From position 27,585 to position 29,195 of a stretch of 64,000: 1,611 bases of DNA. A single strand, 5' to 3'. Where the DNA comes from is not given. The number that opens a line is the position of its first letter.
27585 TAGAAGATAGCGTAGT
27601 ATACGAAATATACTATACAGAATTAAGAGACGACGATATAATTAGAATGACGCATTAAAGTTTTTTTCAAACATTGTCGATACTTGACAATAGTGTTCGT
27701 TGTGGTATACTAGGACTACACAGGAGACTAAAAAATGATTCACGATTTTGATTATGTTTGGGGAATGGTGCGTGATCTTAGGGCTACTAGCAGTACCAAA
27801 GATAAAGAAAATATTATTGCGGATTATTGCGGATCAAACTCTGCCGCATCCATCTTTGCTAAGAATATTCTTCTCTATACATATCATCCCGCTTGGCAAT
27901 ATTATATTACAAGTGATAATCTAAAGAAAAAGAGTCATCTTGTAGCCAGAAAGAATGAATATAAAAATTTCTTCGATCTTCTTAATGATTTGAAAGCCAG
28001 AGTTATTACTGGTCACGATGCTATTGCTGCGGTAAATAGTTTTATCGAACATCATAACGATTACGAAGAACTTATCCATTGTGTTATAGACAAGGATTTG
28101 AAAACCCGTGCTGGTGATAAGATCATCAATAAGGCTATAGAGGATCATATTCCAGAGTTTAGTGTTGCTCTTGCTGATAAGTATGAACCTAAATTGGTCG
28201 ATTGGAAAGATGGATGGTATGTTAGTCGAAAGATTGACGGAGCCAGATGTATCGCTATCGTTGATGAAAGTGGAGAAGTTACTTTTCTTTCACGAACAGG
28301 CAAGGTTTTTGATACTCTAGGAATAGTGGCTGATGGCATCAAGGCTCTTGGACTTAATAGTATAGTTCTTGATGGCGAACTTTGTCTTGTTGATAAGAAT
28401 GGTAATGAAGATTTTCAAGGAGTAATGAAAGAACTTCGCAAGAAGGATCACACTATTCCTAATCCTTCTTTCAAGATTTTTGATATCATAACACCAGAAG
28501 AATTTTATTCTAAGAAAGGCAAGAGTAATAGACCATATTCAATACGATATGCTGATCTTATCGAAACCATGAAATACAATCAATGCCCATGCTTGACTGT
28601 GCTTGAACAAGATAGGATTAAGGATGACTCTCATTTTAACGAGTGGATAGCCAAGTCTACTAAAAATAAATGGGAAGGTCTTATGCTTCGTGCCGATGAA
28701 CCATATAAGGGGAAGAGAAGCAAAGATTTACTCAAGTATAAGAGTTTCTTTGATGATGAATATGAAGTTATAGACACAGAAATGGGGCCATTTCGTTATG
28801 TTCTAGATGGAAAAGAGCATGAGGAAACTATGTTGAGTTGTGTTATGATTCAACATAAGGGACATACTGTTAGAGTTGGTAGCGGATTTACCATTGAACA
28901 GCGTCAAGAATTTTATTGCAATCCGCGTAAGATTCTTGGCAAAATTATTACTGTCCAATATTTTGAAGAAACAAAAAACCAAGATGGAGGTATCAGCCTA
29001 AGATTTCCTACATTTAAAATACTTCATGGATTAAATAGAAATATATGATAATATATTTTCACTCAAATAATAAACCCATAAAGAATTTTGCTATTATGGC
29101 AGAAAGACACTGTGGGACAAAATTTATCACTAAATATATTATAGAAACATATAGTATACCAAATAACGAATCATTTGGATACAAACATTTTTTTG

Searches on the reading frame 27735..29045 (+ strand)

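Call 32: search_protein_families(library=phrogs, proteins=[window:27735-29045:+], max_evalue=0.00001)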
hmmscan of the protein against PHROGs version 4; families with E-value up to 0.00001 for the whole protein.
window:27735-29045:+ (437 aa): 1 family
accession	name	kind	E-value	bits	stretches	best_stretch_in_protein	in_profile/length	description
phrog_114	-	DNA, RNA and nucleotide metabolism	3.2e-84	284.7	1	15-430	98-497/634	ATP-dependent DNA ligase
